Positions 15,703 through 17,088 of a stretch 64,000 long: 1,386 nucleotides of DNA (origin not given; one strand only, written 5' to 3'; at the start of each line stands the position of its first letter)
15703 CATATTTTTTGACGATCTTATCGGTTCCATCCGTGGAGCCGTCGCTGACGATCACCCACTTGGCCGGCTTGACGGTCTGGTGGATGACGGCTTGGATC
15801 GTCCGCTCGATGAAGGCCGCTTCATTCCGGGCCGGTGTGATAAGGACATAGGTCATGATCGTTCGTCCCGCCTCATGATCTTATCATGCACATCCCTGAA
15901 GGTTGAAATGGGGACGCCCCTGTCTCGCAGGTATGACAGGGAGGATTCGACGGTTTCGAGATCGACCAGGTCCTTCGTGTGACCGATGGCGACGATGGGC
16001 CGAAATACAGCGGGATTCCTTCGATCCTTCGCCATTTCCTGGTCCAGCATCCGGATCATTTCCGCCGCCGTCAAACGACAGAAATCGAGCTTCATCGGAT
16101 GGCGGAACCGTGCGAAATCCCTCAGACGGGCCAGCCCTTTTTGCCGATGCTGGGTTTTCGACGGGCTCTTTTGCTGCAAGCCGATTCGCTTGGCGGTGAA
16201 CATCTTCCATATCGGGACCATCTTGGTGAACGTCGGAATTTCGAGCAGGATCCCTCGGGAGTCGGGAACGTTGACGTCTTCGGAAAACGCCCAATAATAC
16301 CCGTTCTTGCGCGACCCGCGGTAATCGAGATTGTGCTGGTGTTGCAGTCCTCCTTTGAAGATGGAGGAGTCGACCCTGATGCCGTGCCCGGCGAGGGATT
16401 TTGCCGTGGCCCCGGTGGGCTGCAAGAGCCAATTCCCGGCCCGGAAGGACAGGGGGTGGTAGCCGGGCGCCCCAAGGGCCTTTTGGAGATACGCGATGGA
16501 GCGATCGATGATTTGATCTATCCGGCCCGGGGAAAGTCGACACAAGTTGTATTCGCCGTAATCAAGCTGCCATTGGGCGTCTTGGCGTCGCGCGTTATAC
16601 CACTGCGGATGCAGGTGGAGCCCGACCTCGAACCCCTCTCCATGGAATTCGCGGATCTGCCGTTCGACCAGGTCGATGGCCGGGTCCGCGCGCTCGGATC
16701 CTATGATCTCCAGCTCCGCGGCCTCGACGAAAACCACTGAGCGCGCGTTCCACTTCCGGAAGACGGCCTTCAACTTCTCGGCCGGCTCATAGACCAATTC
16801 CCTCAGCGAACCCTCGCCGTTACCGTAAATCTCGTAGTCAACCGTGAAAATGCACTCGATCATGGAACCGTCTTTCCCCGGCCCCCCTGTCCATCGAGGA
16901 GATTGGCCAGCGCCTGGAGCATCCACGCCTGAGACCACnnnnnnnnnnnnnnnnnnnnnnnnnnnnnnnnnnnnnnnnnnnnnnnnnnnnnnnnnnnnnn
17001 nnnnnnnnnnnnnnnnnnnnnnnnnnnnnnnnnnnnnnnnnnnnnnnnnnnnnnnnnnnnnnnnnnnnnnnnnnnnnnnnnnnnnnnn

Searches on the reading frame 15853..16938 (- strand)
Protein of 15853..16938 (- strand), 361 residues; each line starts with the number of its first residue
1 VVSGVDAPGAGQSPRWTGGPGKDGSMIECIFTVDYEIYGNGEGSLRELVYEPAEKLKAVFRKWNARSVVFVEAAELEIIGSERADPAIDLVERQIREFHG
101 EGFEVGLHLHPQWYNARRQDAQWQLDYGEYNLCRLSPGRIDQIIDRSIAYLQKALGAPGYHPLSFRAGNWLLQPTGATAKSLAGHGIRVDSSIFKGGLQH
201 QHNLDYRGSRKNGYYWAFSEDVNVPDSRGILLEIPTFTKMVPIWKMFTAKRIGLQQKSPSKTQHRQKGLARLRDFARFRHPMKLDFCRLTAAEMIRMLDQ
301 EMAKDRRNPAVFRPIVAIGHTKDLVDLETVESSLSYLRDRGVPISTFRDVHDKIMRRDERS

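Call 3: search_protein_families(library=pfam, proteins=[window:15853-16938:-], max_evalue=0.01)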
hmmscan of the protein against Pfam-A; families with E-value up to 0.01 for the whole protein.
window:15853-16938:- (361 aa): 0 families

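Call 4: search_protein_families(library=ncbifam, proteins=[window:15853-16938:-], max_evalue=0.01)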
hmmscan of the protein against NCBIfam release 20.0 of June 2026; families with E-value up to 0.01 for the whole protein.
window:15853-16938:- (361 aa): 0 families

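Call 5: search_protein_families(library=pfam, proteins=[window:15853-16938:-], max_evalue=10)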
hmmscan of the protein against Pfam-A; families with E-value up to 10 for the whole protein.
window:15853-16938:- (361 aa): 1 family
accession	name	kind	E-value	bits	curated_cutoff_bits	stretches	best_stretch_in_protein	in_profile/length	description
PF11502.13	BCL9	-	0.11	12.8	25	1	260-278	5-23/39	B-cell lymphoma 9 protein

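Call 36: search_solved_structures(query=window:15853-16938:-, max_evalue=10, show_alignments=1)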
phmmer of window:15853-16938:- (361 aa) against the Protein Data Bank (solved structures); distinct sequences matched with E-value up to 10: 2.
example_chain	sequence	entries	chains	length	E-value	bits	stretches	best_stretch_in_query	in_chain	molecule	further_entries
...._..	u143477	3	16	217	0.11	14.9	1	150-249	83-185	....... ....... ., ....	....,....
2dkv_A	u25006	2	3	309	1.6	11.1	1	166-218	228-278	chitinase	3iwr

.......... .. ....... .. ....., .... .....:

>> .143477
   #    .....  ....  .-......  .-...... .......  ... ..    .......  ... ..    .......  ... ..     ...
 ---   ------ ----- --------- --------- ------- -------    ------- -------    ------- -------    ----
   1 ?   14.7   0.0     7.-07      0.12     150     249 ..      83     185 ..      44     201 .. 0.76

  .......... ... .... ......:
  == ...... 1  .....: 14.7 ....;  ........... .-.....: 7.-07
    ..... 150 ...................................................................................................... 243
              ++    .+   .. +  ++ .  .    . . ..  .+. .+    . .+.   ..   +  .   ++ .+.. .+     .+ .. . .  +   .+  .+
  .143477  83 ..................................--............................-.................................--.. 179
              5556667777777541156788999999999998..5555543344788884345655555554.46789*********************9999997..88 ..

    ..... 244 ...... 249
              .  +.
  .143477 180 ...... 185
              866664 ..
